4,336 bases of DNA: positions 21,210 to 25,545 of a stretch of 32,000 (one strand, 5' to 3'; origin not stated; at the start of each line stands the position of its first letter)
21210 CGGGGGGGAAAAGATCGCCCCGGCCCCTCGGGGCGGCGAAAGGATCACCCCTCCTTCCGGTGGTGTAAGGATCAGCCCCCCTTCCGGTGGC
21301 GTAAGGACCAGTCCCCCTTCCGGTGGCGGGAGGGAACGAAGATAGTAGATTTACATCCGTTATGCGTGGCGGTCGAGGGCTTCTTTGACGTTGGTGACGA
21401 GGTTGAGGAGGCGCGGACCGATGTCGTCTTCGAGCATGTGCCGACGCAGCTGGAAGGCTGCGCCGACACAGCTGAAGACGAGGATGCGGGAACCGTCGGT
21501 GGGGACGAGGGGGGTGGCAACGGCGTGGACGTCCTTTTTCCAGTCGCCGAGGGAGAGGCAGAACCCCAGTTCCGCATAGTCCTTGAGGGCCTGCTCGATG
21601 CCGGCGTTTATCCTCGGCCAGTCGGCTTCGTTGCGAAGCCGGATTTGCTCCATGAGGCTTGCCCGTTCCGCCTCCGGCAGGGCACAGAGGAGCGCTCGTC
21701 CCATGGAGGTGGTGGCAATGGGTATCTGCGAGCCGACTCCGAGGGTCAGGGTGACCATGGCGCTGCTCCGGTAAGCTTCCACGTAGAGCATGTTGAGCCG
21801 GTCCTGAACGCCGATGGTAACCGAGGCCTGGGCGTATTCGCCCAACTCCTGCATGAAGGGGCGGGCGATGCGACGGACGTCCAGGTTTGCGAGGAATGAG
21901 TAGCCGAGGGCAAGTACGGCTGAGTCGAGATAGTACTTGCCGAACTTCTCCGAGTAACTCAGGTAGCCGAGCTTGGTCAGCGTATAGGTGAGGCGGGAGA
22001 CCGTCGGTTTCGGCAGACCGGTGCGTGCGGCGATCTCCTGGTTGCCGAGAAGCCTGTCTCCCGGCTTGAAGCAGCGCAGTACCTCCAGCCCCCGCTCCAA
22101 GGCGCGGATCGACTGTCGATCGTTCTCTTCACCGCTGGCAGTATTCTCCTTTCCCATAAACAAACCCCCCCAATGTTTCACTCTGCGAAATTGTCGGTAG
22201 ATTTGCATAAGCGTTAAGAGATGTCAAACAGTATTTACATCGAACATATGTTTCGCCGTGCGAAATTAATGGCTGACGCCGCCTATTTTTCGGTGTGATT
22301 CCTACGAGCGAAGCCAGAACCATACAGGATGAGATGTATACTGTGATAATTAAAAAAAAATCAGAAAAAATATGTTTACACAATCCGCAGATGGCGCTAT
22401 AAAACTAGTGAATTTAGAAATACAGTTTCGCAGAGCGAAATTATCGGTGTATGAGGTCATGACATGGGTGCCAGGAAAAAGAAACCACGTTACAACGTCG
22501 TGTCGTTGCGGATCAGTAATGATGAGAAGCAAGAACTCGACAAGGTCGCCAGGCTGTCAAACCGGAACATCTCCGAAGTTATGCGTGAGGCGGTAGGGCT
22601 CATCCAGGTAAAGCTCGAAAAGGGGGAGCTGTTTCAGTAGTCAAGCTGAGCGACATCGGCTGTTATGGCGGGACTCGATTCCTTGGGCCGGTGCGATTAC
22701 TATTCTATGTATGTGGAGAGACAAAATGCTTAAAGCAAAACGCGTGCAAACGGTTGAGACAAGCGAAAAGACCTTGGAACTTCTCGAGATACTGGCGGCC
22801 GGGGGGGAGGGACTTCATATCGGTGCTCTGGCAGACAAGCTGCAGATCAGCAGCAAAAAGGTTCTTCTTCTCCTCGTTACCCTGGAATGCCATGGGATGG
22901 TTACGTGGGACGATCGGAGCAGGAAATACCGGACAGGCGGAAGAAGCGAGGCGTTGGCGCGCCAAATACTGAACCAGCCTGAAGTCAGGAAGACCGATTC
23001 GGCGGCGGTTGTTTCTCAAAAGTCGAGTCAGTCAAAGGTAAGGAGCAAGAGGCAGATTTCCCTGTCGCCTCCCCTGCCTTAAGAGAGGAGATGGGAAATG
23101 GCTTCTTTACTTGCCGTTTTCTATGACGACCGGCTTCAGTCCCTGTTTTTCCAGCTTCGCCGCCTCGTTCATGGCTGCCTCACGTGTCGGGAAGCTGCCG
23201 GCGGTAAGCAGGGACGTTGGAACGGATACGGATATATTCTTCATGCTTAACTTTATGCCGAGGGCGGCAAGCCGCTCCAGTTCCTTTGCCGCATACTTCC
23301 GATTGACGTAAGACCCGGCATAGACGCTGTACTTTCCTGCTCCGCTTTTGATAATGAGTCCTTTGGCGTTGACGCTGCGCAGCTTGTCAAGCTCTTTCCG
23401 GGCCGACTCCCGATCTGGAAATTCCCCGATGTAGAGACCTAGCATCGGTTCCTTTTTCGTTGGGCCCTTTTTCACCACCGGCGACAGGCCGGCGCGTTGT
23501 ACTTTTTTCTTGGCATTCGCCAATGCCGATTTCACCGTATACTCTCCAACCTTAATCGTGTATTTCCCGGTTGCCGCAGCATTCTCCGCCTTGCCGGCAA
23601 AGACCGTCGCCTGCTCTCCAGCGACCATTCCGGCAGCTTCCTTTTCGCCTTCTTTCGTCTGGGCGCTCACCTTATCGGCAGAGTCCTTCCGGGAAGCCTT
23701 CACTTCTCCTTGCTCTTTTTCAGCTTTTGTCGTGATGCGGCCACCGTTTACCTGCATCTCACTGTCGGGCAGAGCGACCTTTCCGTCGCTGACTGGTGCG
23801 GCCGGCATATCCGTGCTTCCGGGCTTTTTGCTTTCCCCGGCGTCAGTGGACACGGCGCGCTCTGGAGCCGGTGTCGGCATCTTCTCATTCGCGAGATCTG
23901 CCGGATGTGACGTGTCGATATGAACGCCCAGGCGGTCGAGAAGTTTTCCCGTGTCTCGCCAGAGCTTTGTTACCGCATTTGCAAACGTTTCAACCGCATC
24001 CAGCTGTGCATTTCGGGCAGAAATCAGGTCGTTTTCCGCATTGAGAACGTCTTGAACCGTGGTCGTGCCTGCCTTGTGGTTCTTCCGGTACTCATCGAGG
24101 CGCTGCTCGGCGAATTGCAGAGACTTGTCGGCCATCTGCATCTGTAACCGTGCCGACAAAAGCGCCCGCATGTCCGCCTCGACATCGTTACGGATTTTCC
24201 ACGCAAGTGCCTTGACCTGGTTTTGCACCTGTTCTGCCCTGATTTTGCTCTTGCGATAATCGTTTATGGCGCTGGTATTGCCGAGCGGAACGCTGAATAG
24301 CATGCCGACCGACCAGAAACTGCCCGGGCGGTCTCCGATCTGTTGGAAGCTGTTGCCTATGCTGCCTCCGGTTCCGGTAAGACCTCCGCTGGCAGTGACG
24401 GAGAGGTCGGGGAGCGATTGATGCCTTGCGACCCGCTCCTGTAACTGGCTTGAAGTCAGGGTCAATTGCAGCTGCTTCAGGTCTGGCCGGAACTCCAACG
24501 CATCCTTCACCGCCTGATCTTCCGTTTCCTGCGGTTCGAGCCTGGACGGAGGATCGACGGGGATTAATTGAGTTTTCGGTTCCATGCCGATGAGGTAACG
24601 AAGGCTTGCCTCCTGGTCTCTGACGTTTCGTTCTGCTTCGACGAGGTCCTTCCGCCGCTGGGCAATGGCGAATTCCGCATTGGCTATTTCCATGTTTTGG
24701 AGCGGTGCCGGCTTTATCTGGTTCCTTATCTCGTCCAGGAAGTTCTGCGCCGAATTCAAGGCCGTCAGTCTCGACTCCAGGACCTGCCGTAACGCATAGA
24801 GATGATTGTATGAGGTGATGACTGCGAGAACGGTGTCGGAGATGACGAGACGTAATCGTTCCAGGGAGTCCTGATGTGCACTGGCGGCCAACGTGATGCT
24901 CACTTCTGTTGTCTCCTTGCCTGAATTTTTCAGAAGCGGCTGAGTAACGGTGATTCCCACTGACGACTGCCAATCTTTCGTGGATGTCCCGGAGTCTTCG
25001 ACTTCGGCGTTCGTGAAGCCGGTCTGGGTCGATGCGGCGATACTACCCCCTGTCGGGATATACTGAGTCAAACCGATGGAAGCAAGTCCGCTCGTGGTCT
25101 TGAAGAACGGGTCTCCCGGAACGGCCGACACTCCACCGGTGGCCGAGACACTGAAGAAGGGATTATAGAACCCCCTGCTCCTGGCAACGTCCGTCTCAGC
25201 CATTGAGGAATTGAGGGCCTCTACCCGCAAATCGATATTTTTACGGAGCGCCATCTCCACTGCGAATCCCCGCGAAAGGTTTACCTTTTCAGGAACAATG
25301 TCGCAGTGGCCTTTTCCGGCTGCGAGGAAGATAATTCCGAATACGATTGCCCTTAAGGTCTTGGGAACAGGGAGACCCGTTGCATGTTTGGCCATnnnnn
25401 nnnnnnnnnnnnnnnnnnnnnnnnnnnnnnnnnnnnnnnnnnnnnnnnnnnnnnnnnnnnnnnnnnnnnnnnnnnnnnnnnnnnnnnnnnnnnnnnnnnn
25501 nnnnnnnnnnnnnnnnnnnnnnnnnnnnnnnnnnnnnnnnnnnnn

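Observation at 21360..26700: Candidate new module: cyclic-dinucleotide-gated tethered cytochrome plus sacculus-anchored TolC, next to a three-regulator locus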

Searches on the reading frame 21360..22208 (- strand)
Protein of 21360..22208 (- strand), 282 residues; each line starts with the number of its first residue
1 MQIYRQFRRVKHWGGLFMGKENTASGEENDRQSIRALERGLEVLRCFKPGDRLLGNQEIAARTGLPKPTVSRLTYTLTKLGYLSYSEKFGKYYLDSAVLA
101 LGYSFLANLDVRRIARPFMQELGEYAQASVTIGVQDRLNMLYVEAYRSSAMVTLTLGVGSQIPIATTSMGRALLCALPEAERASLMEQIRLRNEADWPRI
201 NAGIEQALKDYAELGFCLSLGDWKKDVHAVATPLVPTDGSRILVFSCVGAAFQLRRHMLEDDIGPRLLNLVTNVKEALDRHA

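Call 5: search_protein_families(library=pfam, proteins=[window:21360-22208:-], max_evalue=0.01)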
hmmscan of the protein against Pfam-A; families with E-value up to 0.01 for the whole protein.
window:21360-22208:- (282 aa): 3 families
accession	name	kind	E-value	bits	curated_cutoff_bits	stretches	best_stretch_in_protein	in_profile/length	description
PF09339.16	HTH_IclR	-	3.1e-18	65.7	22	1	36-85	1-50/52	IclR helix-turn-helix domain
PF01614.24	IclR_C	-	2.1e-16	60.4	24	1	105-258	3-157/174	Bacterial transcriptional regulator IclR C-terminal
PF12802.13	MarR_2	-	0.0021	18.6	27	1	57-83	24-50/61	MarR family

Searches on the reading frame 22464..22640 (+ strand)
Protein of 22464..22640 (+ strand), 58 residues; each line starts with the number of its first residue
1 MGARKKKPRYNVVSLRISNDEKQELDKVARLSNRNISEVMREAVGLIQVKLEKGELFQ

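Call 5: search_protein_families(library=pfam, proteins=[window:22464-22640:+], max_evalue=0.01)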
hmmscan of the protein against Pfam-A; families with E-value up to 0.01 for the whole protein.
window:22464-22640:+ (58 aa): 3 families
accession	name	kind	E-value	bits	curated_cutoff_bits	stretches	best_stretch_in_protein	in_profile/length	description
PF01402.27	RHH_1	-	1.7e-05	25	20.5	1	13-44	2-33/39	Ribbon-helix-helix protein, copG family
PF19807.5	DUF6290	-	7.9e-05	23.2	27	1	12-44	3-35/72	Family of unknown function (DUF6290)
PF21983.2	NikA-like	-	0.0052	17.3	27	1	9-43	3-37/72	Mobilization protein NikA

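Call 63: search_protein_families(library=ncbifam, proteins=[window:22464-22640:+], max_evalue=0.001)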
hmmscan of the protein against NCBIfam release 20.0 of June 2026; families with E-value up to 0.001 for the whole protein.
window:22464-22640:+ (58 aa): 2 families
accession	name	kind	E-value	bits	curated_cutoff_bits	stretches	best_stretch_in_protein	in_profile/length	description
NF046040.1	RelB_antitoxin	equivalog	1.2e-05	25.5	50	1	13-44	1-32/69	type II toxin-antitoxin system RelB family antitoxin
NF053762.1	aCcr1_fam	equivalog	7.4e-05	22.6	60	1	11-44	1-34/38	aCcr1 family cell cycle regulator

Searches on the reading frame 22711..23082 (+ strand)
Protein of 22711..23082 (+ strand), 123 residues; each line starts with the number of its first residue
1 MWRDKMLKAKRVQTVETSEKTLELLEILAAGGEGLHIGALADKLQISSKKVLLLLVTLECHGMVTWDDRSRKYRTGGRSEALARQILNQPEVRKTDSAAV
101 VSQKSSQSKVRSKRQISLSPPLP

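Call 5: search_protein_families(library=pfam, proteins=[window:22711-23082:+], max_evalue=0.01)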
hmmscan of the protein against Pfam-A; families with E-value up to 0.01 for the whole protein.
window:22711-23082:+ (123 aa): 1 family
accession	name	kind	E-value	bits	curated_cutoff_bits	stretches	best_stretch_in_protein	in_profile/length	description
PF09339.16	HTH_IclR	-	1.2e-06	28.6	22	1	19-67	3-51/52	IclR helix-turn-helix domain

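Call 63: search_protein_families(library=ncbifam, proteins=[window:22711-23082:+], max_evalue=0.001)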
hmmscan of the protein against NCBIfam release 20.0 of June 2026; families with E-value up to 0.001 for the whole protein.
window:22711-23082:+ (123 aa): 1 family
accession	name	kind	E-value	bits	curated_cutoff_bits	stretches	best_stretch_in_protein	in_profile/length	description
NF045644.1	TransRegBhcR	equivalog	1.3e-06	27.9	350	1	10-79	17-85/267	HTH-type transcriptional regulator BhcR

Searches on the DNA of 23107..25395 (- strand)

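Call 14: search_rna_families(sources=[L001, L002, L003, L004, L005, L006, L007, L008, L009, L010, L011, L012, L013], threshold=gathering)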
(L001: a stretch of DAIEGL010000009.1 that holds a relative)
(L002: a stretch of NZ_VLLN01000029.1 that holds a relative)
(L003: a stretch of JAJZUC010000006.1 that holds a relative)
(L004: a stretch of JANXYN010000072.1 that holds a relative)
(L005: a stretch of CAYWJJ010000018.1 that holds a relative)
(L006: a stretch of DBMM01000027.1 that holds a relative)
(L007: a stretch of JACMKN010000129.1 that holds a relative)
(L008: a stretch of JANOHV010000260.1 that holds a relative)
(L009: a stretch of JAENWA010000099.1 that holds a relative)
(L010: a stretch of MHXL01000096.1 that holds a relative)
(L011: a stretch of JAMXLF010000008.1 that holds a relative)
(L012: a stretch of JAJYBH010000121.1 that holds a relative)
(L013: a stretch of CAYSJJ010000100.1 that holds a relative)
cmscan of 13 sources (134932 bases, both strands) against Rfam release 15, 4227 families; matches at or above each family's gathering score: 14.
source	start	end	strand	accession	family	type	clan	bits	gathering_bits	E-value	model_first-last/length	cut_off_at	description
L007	1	88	+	RF00001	5S_rRNA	Gene; rRNA;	CL00113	63.4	38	1.2e-10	30-120/120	5'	5S ribosomal RNA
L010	5380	5464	+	RF00005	tRNA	Gene; tRNA;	CL00001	57.6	29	1.7e-09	1-71/71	no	tRNA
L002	4727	4803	+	RF01051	c-di-GMP-I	Cis-reg; riboswitch;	CL00126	49.4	35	2.6e-06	1-87/87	no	c-di-GMP-I riboswitch aptamer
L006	13410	13484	-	RF01051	c-di-GMP-I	Cis-reg; riboswitch;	CL00126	49.4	35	2.5e-06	1-87/87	no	c-di-GMP-I riboswitch aptamer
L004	228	303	+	RF01051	c-di-GMP-I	Cis-reg; riboswitch;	CL00126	48.9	35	3.4e-06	1-87/87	no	c-di-GMP-I riboswitch aptamer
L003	4235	4311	+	RF01051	c-di-GMP-I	Cis-reg; riboswitch;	CL00126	47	35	9.8e-06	1-87/87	no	c-di-GMP-I riboswitch aptamer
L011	1033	1109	-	RF01051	c-di-GMP-I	Cis-reg; riboswitch;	CL00126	46.5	35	1.3e-05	1-87/87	no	c-di-GMP-I riboswitch aptamer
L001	3844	3920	+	RF01051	c-di-GMP-I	Cis-reg; riboswitch;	CL00126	46.1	35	1.6e-05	1-87/87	no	c-di-GMP-I riboswitch aptamer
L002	4864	4940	+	RF01051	c-di-GMP-I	Cis-reg; riboswitch;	CL00126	45.9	35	1.8e-05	1-87/87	no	c-di-GMP-I riboswitch aptamer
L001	3633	3709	+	RF01051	c-di-GMP-I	Cis-reg; riboswitch;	CL00126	43.6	35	6.8e-05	1-87/87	no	c-di-GMP-I riboswitch aptamer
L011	1305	1381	-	RF01051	c-di-GMP-I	Cis-reg; riboswitch;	CL00126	42.7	35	0.00011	1-87/87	no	c-di-GMP-I riboswitch aptamer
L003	4374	4450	+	RF01051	c-di-GMP-I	Cis-reg; riboswitch;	CL00126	41.4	35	0.00023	1-87/87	no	c-di-GMP-I riboswitch aptamer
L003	4514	4590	+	RF01051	c-di-GMP-I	Cis-reg; riboswitch;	CL00126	41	35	0.00029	1-87/87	no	c-di-GMP-I riboswitch aptamer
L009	7614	7688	-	RF01051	c-di-GMP-I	Cis-reg; riboswitch;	CL00126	38.3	35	0.0013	1-87/87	no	c-di-GMP-I riboswitch aptamer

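Call 17: search_rna_families(sources=[L014, L015, L016], threshold=gathering)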
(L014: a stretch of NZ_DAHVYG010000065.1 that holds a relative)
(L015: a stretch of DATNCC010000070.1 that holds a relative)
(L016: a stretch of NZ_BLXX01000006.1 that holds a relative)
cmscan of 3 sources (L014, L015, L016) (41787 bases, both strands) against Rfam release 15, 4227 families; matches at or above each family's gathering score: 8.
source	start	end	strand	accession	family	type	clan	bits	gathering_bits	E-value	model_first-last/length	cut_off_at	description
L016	4992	5067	-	RF01051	c-di-GMP-I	Cis-reg; riboswitch;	CL00126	50.3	35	4.8e-07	1-87/87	no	c-di-GMP-I riboswitch aptamer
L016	5364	5440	-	RF01051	c-di-GMP-I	Cis-reg; riboswitch;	CL00126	46.6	35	3.9e-06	1-87/87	no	c-di-GMP-I riboswitch aptamer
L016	5198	5274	-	RF01051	c-di-GMP-I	Cis-reg; riboswitch;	CL00126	46.5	35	4e-06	1-87/87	no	c-di-GMP-I riboswitch aptamer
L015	4521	4597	+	RF01051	c-di-GMP-I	Cis-reg; riboswitch;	CL00126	45.5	35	7.1e-06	1-87/87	no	c-di-GMP-I riboswitch aptamer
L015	4383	4459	+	RF01051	c-di-GMP-I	Cis-reg; riboswitch;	CL00126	44.8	35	1.1e-05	1-87/87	no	c-di-GMP-I riboswitch aptamer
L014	4321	4397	+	RF01051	c-di-GMP-I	Cis-reg; riboswitch;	CL00126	43.9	35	1.7e-05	1-87/87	no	c-di-GMP-I riboswitch aptamer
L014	4183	4259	+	RF01051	c-di-GMP-I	Cis-reg; riboswitch;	CL00126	42.4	35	4e-05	1-87/87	no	c-di-GMP-I riboswitch aptamer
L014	4460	4536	+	RF01051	c-di-GMP-I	Cis-reg; riboswitch;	CL00126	40.9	35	9.3e-05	1-87/87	no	c-di-GMP-I riboswitch aptamer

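Call 22: search_rna_families(sources=[L019, L021], threshold=gathering)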
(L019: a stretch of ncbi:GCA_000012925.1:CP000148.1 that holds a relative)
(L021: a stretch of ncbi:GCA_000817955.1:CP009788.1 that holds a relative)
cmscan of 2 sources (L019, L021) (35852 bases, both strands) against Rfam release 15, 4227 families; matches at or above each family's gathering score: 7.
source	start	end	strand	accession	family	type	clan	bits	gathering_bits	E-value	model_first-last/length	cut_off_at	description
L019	16458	17533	-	RF02541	LSU_rRNA_bacteria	Gene; rRNA;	CL00112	1231.6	50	0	1853-2925/2925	5'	Bacterial large subunit ribosomal RNA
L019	16238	16354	-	RF00001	5S_rRNA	Gene; rRNA;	CL00113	104.5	38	4.3e-22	1-120/120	no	5S ribosomal RNA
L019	6979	7055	+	RF01051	c-di-GMP-I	Cis-reg; riboswitch;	CL00126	47.3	35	2.2e-06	1-87/87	no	c-di-GMP-I riboswitch aptamer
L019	6840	6916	+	RF01051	c-di-GMP-I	Cis-reg; riboswitch;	CL00126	46.7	35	3.1e-06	1-87/87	no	c-di-GMP-I riboswitch aptamer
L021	6216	6292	+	RF01051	c-di-GMP-I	Cis-reg; riboswitch;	CL00126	42.6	35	3.1e-05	1-87/87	no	c-di-GMP-I riboswitch aptamer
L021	6500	6576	+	RF01051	c-di-GMP-I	Cis-reg; riboswitch;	CL00126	41.3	35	6.3e-05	1-87/87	no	c-di-GMP-I riboswitch aptamer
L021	6356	6432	+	RF01051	c-di-GMP-I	Cis-reg; riboswitch;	CL00126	40.8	35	8.8e-05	1-87/87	no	c-di-GMP-I riboswitch aptamer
